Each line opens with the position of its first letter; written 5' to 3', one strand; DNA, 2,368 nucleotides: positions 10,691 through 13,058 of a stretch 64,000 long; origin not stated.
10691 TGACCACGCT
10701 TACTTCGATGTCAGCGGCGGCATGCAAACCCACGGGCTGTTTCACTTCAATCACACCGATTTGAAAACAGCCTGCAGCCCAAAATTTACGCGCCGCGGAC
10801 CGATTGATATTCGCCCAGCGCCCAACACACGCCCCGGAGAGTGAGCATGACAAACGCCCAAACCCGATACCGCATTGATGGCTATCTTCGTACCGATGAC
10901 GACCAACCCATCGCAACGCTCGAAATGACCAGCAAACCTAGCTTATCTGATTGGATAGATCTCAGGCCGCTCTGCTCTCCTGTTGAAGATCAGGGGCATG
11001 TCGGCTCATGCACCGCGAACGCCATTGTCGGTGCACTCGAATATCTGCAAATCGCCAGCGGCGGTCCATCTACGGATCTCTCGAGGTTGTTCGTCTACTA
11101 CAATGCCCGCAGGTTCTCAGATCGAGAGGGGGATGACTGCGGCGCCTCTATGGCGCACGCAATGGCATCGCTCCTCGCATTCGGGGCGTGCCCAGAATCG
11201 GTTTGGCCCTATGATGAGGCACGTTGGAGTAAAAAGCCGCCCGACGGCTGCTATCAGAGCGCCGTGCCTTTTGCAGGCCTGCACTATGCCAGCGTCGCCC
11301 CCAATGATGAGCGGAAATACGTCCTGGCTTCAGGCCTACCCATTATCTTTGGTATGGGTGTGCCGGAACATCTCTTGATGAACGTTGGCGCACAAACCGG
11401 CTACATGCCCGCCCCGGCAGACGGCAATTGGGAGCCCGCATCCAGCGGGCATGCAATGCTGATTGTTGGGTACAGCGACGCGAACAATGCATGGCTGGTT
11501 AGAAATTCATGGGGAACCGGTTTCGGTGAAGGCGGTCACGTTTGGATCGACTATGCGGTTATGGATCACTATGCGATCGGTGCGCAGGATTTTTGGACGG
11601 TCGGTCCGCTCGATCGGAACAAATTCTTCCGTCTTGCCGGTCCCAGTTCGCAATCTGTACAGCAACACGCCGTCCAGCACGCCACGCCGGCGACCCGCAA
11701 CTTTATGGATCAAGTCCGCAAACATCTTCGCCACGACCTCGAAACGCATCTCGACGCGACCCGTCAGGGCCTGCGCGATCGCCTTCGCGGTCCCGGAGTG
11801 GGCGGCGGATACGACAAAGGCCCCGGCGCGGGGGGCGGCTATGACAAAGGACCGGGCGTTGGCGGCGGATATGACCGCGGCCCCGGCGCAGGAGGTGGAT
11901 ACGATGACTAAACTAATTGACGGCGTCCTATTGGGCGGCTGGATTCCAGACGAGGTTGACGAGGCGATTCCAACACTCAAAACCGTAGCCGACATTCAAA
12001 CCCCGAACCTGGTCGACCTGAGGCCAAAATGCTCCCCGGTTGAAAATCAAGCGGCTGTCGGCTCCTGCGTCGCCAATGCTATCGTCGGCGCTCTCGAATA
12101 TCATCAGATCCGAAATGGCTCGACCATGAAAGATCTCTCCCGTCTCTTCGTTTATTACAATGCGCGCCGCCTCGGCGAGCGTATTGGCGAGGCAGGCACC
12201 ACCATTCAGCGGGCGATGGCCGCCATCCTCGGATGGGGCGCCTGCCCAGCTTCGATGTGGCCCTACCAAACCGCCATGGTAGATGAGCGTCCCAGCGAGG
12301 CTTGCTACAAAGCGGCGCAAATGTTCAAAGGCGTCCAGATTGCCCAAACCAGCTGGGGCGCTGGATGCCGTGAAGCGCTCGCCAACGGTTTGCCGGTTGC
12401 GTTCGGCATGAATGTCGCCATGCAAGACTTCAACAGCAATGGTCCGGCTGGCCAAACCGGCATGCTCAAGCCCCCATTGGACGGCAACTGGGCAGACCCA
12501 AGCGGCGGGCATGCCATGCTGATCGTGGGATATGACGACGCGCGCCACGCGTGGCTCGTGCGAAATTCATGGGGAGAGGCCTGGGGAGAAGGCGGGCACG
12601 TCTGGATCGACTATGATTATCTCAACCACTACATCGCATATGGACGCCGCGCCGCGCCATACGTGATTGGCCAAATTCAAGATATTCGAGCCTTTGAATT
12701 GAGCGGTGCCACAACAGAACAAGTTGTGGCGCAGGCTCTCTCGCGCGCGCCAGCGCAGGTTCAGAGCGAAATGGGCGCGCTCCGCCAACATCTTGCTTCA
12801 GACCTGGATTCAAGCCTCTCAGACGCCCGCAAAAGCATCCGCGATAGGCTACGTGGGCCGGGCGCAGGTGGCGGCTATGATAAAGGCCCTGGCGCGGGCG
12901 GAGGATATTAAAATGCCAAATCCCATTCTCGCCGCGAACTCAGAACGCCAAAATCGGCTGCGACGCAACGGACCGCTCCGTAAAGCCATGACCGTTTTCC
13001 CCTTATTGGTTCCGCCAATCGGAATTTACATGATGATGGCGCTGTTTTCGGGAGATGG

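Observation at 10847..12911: Tandem paralogous papain-like (C1) peptidases lacking signal peptide and propeptide, with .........(K/R) decapeptide repeat tails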

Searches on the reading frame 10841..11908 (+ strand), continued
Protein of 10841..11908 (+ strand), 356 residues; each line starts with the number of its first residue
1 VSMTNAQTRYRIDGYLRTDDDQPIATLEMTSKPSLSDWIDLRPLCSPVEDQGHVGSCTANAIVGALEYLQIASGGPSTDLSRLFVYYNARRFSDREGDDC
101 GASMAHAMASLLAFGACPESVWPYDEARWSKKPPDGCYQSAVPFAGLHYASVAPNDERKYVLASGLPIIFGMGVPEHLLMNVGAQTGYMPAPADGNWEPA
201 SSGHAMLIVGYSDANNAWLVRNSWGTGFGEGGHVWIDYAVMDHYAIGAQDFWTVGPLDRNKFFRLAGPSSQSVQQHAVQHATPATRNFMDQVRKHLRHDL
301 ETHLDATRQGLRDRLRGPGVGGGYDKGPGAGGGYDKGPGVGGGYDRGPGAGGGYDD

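Call 35: find_related_loci(query=A1, collection=genome_contigs, flank=10000)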
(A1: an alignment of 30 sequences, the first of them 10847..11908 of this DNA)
Query A1 (354 aa) in genome_contigs; peptide patterns used: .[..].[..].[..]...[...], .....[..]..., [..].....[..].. (x = any residue, [..] = any of these).
598 stretches matched a pattern (row limit reached: there are more); 531 encode a relative of the query (tblastn E <= 1e-3); the best 80 are kept; 80 distinct loci.
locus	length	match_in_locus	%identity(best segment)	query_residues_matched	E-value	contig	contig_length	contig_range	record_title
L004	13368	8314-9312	77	1-333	6e-176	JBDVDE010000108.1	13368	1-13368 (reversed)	MAG: Hyphomonadaceae bacterium isolate CB.51.F.C3_134_58 CB_51_F_C3_134_58_000000000108, whole genome shotgun sequence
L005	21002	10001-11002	76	1-334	4e-172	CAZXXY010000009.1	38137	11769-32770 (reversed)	MAG TPA_asm: uncultured Hyphomonas sp. isolate SRP114822_co1_55 genome assembly, contig: NODE_149_length_38137_cov_161.9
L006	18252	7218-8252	58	7-352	3e-133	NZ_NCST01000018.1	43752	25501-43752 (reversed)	Henriciella aquimarina strain LMG 24711 LMG24711_S207, whole genome shotgun sequence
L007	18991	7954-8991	61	7-354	2e-138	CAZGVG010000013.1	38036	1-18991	MAG TPA_asm: uncultured Hyphomonas sp. isolate SRP065251_co2_90 genome assembly, contig: NODE_288_length_38036_cov_7.695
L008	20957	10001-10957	47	1-322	2e-92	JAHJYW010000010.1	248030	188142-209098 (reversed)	MAG: Alphaproteobacteria bacterium isolate UMS_B.mb.54 UMS_B.mb.54_k119_63709, whole genome shotgun sequence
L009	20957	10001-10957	47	1-322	4e-92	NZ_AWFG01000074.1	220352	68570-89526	Hyphomonas chukchiensis strain BH-BN04-4 contig7, whole genome shotgun sequence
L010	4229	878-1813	48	8-322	2e-92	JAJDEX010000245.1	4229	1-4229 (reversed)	MAG: Planctomycetota bacterium isolate OFTM161 OFTM161_244, whole genome shotgun sequence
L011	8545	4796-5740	47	6-322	8e-90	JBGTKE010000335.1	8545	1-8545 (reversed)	MAG: Hyphomonas sp. isolate JTS-RE305 k141_11295835, whole genome shotgun sequence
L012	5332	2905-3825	46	6-314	6e-88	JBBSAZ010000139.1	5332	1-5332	MAG: Caulobacterales bacterium isolate La6_metabat2.066 La6_metabat2.066_K_1650799_L_5332_cov_22.5452, whole genome shot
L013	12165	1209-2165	46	6-322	2e-87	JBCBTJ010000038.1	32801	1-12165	MAG: Pseudomonadota bacterium isolate J06638_8 k141_184661_length_32801_cov_22.0000, whole genome shotgun sequence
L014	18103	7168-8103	47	1-314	7e-86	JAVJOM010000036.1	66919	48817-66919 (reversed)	MAG: Hyphomonas sp. isolate A1-SPW-22 k141_2824, whole genome shotgun sequence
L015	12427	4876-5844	46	1-322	1e-84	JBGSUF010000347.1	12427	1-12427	MAG: Hyphomonadaceae bacterium isolate JTS-AC426 k141_791480, whole genome shotgun sequence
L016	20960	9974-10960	46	18-348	9e-84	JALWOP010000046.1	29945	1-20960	MAG: Planctomycetota bacterium isolate M2_maxbin2_scaf2bin.204 M2_NODE_1220_length_29945_cov_7.120296, whole genome shot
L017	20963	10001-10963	43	1-322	3e-80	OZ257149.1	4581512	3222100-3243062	MAG: Hyphomonadaceae bacterium isolate cbffa566-4f0f-4c07-99d8-97ab199bf094 genome assembly, chromosome: 1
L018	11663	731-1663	42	1-314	2e-77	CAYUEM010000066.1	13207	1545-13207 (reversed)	MAG TPA_asm: uncultured Hyphomonadaceae bacterium isolate SRP141376_co3_181 genome assembly, contig: NODE_12962_length_1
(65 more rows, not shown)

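Call 39: predict_structure(alignment_id=A2)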
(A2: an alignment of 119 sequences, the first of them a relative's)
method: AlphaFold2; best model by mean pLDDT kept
length: 335 residues; sequences in the alignment: 119
mean_pLDDT: 91.9   pTM: 0.87
mean pLDDT of the five models: 91.9, 91.3, 90.3, 89.8, 88.6
residues with pLDDT >= 90: 263; 70-90: 51; 50-70: 20; < 50: 1
segments of 3 or more residues with pLDDT < 50: none
pLDDT, mean of each block of 10 residues (from residue 1): 75 89 96 98 95 96 96 91 97 95 94 96 95 92 91 98 97 95 97 97 97 99 97 98 90 96 96 90 93 84 89 79 59 58
secondary structure, 60 per line:
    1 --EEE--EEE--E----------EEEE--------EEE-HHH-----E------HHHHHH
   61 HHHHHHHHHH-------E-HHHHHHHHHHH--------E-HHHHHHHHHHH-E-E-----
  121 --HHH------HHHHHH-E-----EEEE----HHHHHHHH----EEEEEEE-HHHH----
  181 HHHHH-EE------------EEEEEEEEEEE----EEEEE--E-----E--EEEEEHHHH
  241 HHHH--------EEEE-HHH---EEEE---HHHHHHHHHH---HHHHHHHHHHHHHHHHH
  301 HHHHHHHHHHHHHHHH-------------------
elements in order: E3-5 E8-10 E24-27 E36-38 H55-70 H80-90 H101-111 H132-137 E145-148 H153-160 E165-171 H173-176 H181-185 E201-211 E216-220 E232-236 H237-244 E253-256 E264-267 H271-280 H284-316
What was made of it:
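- On Peptidase family C1, subfamily C1A (papain): The AF2 model has pLDDT 91.9 (call 39).
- On Xylellain-type short bacterial C1A peptidases: The N-terminal segment is modelled at pLDDT 75-98 (call 39).
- Tail pLDDT of about 59 fits a disordered motif (call 39). The pLDDT of 79 falling to 59 across the junction does not indicate a docked segment (call 39). Composition and predicted disorder (call 39).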

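Call 43: fold_search(model_id=the predicted structure, library=pdb)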
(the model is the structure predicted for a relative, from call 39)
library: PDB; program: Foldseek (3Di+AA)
matches with E <= 10: 404; with E <= 0.001: 294
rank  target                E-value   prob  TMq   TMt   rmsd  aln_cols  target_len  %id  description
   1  3ois_A                1.5e-20  1.00  0.65  0.81   3.0       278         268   29  Crystal Structure Xylellain, a cysteine protease from Xylella fastidiosa (released 2011-08-03)
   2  3ois_B                8.3e-20  1.00  0.66  0.82   2.8       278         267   28  Crystal Structure Xylellain, a cysteine protease from Xylella fastidiosa (released 2011-08-03)
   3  3tnx_A                4.0e-13  1.00  0.54  0.58   4.7       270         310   23  Structure of the precursor of a thermostable variant of papain at 2.6 Angstroem resolution (released 2012-09-12)
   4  1cjl                  7.3e-13  1.00  0.53  0.57   6.1       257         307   22  CRYSTAL STRUCTURE OF A CYSTEINE PROTEASE PROFORM (released 1997-08-12)
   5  4qrg_A                9.9e-13  1.00  0.51  0.56   7.4       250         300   23  Crystal structure of I86L mutant of papain (released 2015-08-05)
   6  2fq9_A                1.2e-12  1.00  0.53  0.78   3.9       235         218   24  Cathepsin S with nitrile inhibitor (released 2006-03-21)
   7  4qrx_C                1.4e-12  1.00  0.49  0.53   4.6       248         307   22  Crystal structure of pro-papain mutant at pH 4.0 (released 2015-08-05)
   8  1npz_A                1.4e-12  1.00  0.50  0.74   4.1       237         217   24  Crystal structures of Cathepsin S inhibitor complexes (released 2003-04-15)
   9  6yyp_BBB              1.6e-12  1.00  0.51  0.75   3.9       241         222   25  Structure of Cathepsin S in complex with Compound 2 (released 2021-05-12)
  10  2c0y                  1.7e-12  1.00  0.53  0.57   4.5       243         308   24  THE CRYSTAL STRUCTURE OF A CYS25ALA MUTANT OF HUMAN PROCATHEPSIN S (released 2006-11-08)
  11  6czs_A                1.7e-12  1.00  0.55  0.59   4.4       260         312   24  Crystal structure of human pro-cathepsin H C26S mutant (released 2018-08-08)
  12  6jd0                  1.8e-12  1.00  0.57  0.61   3.8       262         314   22  Structure of mutant human cathepsin L, engineered for GAG binding (released 2020-02-05)
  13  1xkg                  2.0e-12  1.00  0.52  0.58   3.4       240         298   24  Crystal structure of the major house dust mite allergen Der p 1 in its pro form at 1.61 A resolution (released 2005-06-28)
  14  1ms6                  2.0e-12  1.00  0.52  0.77   3.9       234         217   25  Dipeptide Nitrile Inhibitor Bound to Cathepsin S. (released 2003-04-22)
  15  4bs5                  2.1e-12  1.00  0.50  0.73   4.2       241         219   22  MOUSE CATHEPSIN S WITH COVALENT LIGAND (released 2013-11-27)
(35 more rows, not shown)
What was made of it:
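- On Peptidase family C1, subfamily C1A (papain): 294 PDB hits at E<=0.001; the 50 listed are C1-family papain-fold proteins (xylellain, papain, cathepsins, mite allergens, Lpg2622), led by 3ois (call 43).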

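Call 44: search_solved_structures(query=A2, max_evalue=1e-20, show_alignments=2)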
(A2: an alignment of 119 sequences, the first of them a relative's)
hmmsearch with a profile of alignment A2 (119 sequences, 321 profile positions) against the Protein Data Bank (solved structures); distinct sequences matched with E-value up to 1e-20: 1.
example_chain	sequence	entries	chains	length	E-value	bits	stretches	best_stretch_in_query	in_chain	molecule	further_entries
3ois_A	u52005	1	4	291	2.2e-51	178.4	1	31-254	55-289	Cysteine protease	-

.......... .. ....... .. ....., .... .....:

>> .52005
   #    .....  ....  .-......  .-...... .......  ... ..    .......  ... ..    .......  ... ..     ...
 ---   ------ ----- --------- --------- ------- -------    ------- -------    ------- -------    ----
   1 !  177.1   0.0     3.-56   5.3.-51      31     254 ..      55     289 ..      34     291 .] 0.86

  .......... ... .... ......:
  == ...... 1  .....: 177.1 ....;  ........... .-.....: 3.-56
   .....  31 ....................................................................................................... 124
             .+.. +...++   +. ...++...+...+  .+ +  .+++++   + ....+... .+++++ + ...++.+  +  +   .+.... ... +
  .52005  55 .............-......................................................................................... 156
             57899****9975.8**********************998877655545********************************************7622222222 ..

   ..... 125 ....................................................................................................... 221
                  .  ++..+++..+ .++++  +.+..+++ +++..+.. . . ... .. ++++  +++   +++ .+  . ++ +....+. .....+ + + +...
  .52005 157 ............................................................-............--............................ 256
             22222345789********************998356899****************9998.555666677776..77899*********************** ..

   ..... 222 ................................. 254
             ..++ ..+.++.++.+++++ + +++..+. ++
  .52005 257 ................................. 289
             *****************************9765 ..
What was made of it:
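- Closest known: Xylellain. Different: Xylellain ends right after ............ (call 44).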

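Call 67: list_cluster_members(proteins=[P0001, P0054])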
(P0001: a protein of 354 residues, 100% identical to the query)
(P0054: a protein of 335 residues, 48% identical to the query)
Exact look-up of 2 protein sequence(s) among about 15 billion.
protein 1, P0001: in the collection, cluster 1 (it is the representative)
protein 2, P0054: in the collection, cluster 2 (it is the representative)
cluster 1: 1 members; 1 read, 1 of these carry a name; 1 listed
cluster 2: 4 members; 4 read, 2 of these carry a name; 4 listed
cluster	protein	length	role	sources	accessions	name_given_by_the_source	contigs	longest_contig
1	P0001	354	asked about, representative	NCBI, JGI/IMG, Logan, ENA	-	hypothetical protein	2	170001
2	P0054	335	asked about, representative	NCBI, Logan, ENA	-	-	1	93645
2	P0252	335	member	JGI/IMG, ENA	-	C1A family cysteine protease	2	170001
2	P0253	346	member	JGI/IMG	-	C1A family cysteine protease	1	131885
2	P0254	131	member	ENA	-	-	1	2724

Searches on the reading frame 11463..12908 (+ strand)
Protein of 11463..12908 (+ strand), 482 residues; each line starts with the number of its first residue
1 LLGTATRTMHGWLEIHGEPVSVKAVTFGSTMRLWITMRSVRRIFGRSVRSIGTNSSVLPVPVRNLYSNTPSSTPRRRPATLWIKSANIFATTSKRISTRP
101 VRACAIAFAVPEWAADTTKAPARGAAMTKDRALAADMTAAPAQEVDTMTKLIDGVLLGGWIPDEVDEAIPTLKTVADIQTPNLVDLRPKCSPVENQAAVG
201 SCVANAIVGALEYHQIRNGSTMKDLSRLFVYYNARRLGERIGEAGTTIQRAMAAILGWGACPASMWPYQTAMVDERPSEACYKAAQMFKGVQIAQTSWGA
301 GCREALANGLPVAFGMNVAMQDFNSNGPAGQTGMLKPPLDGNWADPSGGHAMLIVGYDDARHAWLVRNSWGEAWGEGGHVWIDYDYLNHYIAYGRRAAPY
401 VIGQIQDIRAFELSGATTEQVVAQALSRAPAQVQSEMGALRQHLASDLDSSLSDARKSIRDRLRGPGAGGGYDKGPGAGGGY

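Call 4: search_protein_families(library=pfam, proteins=[window:11463-12908:+], max_evalue=0.01)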
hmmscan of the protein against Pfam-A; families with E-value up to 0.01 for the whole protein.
window:11463-12908:+ (482 aa): 3 families
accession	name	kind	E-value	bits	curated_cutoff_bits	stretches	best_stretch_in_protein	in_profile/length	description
PF00112.29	Peptidase_C1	-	2.8e-15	57.5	20.7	1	181-385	2-205/220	Papain family cysteine protease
PF03051.21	Peptidase_C1_2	-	0.0015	17.8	22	1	350-391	361-406/438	Peptidase C1-like family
PF13529.12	Peptidase_C39_2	-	0.0043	18.1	24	1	290-368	81-141/143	Peptidase_C39 like family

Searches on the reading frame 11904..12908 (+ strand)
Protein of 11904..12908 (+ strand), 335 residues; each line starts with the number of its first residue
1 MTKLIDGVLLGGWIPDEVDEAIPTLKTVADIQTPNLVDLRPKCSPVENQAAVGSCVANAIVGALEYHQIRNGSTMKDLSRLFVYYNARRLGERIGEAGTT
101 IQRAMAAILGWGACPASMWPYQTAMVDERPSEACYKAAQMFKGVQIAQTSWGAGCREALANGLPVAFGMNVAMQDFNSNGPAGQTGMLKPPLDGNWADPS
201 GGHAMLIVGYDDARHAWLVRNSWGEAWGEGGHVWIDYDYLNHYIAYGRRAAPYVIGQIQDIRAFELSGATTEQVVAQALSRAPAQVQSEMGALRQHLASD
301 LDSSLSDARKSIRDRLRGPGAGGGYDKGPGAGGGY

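Call 15: search_protein_families(library=padloc, proteins=[window:11904-12908:+], max_evalue=0.01)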
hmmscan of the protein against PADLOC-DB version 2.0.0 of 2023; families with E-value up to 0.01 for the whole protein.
window:11904-12908:+ (335 aa): 0 families

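Call 16: search_protein_families(library=ncbifam, proteins=[window:11904-12908:+], max_evalue=0.01)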
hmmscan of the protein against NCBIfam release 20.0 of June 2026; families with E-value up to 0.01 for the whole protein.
window:11904-12908:+ (335 aa): 0 families

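Call 70: search_dna_similar(query=window:11904-12908:+, collection=plasmids, mode=protein, max_rows=12)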
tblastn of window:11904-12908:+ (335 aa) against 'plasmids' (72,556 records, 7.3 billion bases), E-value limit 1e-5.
Records with a match: 66; places in all: 67; records where one place covers at least 80% of the query: 0.
Best place of each record, by identity: <60% 66.
By first word of the organism name: Bacillus 13; Sinorhizobium 12; Clostridium 7; Burkholderia 5; Rhizobium 4; Deinococcus 2; Streptomyces 2; Persicobacter 2; Leptospira 2; Sphingomonas 2; and 13 more.
By predicted mobility (MOB-suite, as given by PLSDB): non-mobilizable 35; conjugative 25; mobilizable 6.
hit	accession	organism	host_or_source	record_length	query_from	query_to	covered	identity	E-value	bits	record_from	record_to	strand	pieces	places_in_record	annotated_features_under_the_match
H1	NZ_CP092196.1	Deinococcus sp. KNUC1210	Setaria viridis,cell ...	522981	34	292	77%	33.0%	7e-36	145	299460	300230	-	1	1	C1 family peptidase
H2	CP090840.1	Streptomyces viridifaciens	Whole organism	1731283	12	242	69%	32.9%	3e-29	125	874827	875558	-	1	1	C1 family peptidase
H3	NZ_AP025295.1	Persicobacter psychrovividus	-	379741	15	243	68%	31.0%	4e-11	71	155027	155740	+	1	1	C1 family peptidase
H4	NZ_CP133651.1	Bacillus cereus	-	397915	34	245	63%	33.3%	9e-25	112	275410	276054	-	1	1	C1 family peptidase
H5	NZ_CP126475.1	Bacillus thuringiensis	mixed culture,termite gut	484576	34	245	63%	33.3%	9e-25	112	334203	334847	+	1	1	C1 family peptidase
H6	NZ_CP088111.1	Sinorhizobium medicae WSM1115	cell culture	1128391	11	240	69%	30.7%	3e-23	108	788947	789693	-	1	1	record has no annotation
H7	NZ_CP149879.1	Sinorhizobium medicae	Medicago sativa,Cell Culture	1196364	11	240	69%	30.7%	3e-23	108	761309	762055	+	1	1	record has no annotation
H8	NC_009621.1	Sinorhizobium medicae WSM419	-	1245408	11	240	69%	30.7%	3e-23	108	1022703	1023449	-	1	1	record has no annotation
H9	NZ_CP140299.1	Sinorhizobium kummerowiae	Kummerowia stipulacea,Pure culture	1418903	11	240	69%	30.7%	3e-23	108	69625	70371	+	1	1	none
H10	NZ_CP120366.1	Sinorhizobium kummerowiae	Kummerowia stipulacea,Pure culture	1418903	11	240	69%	30.7%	3e-23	108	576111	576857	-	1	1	none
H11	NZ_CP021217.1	Sinorhizobium meliloti RU11/001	-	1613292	11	240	69%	30.7%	3e-23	107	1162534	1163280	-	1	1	none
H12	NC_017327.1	Sinorhizobium meliloti SM11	-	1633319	11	240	69%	30.7%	3e-23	107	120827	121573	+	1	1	none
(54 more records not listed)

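Call 71: search_dna_similar(query=window:11904-12908:+, collection=phages, mode=protein, max_rows=12)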
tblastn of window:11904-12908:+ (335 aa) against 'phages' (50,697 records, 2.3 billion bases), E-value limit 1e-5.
Records with a match: 3; places in all: 3; records where one place covers at least 80% of the query: 0.
Best place of each record, by identity: <60% 3.
By first word of the organism name: uncultured 1; Burkholderia 1; Alicyclobacillus 1.
By host as written in the record: - 1; Burkholderia glumae 1; Alicyclobacillus acidoterrestris MMB007 1.
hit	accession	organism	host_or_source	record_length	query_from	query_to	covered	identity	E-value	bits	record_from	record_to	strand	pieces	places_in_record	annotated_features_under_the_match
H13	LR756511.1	uncultured phage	metagenomic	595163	12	242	69%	35.3%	1e-30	128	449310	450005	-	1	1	record has no annotation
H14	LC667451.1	Burkholderia phage FLC9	Burkholderia glumae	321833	16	240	67%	31.8%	6e-21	99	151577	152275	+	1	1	hypothetical protein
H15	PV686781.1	Alicyclobacillus phage MMB025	Alicyclobacillus acidoterrestris MMB007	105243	45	244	60%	28.9%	4e-14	79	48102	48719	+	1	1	endolysin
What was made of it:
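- No plasmid or phage record holds a full-length relative (calls 70, 71).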
